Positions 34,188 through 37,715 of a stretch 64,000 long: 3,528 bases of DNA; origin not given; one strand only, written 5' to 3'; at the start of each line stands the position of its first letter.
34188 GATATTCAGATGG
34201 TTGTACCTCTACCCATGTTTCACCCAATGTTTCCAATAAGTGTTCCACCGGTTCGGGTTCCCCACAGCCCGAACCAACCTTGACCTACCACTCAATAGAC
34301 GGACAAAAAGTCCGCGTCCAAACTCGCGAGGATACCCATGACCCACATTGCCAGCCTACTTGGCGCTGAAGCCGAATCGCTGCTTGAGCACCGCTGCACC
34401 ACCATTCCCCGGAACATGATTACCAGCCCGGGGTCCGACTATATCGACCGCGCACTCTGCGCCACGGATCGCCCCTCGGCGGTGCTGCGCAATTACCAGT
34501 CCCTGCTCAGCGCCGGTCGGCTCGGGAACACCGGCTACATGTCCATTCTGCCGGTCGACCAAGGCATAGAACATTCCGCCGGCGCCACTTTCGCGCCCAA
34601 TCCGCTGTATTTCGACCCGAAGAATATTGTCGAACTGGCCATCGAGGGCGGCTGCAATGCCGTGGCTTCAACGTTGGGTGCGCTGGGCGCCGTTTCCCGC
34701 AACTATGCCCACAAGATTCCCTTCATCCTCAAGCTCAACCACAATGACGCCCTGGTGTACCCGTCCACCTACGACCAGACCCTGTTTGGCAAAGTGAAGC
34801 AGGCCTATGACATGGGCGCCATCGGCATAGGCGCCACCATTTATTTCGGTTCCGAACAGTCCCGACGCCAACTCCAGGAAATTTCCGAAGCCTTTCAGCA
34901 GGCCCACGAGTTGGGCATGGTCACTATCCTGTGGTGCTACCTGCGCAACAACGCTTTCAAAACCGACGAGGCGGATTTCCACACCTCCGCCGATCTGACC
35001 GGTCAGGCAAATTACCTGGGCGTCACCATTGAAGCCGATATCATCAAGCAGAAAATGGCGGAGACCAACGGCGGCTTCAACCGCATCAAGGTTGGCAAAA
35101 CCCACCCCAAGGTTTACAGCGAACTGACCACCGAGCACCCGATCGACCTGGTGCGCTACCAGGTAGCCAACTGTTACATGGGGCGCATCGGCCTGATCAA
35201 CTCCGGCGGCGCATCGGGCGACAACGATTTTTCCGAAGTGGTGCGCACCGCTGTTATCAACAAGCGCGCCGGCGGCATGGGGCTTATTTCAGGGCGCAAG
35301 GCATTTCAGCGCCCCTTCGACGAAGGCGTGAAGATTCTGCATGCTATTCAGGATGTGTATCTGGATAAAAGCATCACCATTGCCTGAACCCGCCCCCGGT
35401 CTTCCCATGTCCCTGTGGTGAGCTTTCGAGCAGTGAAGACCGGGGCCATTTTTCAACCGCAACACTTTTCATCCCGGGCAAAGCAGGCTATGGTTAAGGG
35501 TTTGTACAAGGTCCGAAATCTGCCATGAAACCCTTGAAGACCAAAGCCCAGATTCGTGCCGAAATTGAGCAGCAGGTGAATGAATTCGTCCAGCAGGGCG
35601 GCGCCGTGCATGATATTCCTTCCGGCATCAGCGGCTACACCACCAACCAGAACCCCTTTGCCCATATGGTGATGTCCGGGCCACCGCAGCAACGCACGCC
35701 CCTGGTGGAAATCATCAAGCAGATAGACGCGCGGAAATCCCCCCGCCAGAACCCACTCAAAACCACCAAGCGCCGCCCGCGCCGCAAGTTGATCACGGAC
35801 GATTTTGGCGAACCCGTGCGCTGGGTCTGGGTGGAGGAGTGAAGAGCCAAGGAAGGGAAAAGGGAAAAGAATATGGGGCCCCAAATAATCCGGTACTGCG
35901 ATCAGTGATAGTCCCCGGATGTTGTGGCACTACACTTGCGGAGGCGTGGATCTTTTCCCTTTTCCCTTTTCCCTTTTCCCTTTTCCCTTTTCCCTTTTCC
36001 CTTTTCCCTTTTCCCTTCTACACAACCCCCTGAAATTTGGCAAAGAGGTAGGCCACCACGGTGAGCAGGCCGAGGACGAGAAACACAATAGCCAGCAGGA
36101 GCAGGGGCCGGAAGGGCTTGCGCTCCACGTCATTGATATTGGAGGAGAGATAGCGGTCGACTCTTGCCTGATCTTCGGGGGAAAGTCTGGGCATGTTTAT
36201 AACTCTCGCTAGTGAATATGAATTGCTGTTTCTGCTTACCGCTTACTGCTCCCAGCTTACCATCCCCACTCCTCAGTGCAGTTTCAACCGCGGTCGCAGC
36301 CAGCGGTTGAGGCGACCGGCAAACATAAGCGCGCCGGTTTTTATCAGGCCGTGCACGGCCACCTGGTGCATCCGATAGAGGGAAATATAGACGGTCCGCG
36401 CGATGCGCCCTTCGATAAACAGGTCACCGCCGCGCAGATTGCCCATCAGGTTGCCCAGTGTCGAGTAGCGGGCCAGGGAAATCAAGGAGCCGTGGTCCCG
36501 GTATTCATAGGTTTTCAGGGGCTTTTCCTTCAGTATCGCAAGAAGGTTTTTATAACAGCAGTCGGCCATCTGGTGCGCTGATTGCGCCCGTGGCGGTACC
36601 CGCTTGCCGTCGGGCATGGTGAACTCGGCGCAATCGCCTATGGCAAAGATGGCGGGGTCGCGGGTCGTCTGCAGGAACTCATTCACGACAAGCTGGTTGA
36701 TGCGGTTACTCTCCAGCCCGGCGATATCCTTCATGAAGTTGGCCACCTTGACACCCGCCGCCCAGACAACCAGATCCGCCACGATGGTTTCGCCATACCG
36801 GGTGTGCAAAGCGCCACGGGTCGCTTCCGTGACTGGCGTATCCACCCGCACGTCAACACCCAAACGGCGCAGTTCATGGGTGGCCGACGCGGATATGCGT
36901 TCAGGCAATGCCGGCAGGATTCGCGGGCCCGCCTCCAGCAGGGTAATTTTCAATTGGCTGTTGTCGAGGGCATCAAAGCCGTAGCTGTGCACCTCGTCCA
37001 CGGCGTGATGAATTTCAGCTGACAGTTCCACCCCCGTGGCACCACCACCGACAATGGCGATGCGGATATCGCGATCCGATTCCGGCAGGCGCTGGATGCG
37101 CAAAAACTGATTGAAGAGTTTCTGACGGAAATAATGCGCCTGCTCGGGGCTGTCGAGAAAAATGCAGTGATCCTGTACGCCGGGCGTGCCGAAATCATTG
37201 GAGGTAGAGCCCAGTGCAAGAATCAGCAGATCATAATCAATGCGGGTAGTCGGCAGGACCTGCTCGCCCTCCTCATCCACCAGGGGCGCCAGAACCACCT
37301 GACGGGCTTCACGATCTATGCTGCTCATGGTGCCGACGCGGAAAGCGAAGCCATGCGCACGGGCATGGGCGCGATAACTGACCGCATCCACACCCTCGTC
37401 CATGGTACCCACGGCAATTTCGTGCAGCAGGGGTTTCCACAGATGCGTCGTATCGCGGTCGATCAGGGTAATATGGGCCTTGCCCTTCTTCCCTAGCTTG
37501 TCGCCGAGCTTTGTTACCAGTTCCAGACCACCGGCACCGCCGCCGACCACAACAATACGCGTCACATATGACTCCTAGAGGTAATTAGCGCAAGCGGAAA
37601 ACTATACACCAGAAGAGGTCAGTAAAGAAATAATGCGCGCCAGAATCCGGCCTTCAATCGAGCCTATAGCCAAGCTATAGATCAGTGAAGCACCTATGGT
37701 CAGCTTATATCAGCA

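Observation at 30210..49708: Unrecognised family of composite intergenic elements: conserved core flanked by inverted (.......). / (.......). heptamer arrays, four copies in 20 kb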

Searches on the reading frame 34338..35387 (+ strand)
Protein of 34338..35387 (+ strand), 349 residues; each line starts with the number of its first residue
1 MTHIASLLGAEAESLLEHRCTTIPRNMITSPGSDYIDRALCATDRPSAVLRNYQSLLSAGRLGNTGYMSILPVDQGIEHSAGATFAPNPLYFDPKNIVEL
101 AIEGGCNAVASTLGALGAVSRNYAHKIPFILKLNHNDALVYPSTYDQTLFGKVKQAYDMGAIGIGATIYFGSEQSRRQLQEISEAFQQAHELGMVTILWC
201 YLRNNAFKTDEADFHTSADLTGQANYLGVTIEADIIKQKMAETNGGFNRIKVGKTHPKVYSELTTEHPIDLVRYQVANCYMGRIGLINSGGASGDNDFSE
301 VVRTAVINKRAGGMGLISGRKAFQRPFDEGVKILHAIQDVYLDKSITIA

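Call 36: search_protein_families(library=pfam, proteins=[window:34338-35387:+])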
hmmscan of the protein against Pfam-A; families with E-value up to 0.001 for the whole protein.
window:34338-35387:+ (349 aa): 1 family
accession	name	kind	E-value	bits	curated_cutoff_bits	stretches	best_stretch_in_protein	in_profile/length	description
PF01791.15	DeoC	-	3.2e-64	217.1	23.8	1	69-325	2-229/229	DeoC/LacD family aldolase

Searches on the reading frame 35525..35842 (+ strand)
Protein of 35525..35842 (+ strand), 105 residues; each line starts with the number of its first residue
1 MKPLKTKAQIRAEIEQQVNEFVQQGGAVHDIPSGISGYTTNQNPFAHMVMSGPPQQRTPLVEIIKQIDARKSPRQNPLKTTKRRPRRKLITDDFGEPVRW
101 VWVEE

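Call 36: search_protein_families(library=pfam, proteins=[window:35525-35842:+])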
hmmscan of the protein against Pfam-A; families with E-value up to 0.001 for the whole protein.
window:35525-35842:+ (105 aa): 1 family
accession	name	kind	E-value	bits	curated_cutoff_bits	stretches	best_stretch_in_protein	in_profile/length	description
PF20661.2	SutA-RBD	-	4.7e-12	45.5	29.3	1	5-37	1-33/35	SutA RNAP-binding domain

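Call 51: find_encoding_contigs(protein=window:35525-35842:+, flank=10000, max_places=6)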
Protein window:35525-35842:+ (105 aa): 1 contig read that carries it; 1 place shown.
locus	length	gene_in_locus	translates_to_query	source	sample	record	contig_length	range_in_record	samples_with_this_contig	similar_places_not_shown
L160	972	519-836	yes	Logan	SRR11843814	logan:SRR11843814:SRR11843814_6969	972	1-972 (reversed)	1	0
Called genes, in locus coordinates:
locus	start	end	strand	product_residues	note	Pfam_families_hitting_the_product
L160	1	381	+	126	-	?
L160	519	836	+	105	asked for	PF20661:SutA-RBD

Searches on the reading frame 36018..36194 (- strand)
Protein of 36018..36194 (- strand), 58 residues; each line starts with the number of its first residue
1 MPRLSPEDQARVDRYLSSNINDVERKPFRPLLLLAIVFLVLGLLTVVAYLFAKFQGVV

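Call 36: search_protein_families(library=pfam, proteins=[window:36018-36194:-])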
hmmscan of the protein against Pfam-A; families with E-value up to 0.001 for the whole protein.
window:36018-36194:- (58 aa): 1 family
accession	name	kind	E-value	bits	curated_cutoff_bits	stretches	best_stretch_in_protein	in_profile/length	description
PF11293.13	DUF3094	-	5.4e-15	55.3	27.1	1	3-46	3-46/55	Protein of unknown function (DUF3094)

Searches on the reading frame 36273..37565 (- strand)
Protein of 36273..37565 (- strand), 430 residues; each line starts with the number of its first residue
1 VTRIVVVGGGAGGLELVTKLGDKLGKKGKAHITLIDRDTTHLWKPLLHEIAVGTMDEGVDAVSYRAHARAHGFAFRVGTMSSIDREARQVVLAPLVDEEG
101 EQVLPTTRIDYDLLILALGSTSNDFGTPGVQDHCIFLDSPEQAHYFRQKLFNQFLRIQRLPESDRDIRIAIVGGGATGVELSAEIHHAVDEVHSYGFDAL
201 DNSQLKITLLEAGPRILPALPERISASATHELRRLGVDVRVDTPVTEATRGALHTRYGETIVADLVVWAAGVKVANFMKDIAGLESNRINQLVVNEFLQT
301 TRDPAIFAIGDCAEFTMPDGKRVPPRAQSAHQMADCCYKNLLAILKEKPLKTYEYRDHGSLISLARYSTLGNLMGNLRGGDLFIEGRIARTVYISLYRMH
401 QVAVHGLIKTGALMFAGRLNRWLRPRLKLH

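Call 36: search_protein_families(library=pfam, proteins=[window:36273-37565:-])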
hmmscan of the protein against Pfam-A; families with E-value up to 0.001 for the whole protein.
window:36273-37565:- (430 aa): 3 families
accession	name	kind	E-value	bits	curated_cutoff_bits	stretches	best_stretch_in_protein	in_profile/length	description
PF07992.20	Pyr_redox_2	-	2.4e-54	185.2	26.1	1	3-334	2-291/291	Pyridine nucleotide-disulphide oxidoreductase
PF00070.33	Pyr_redox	-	5e-12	46.6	22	0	200-249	18-67/82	Pyridine nucleotide-disulphide oxidoreductase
PF01266.30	DAO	-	8.1e-05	22.7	27.9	0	223-281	150-213/353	FAD dependent oxidoreductase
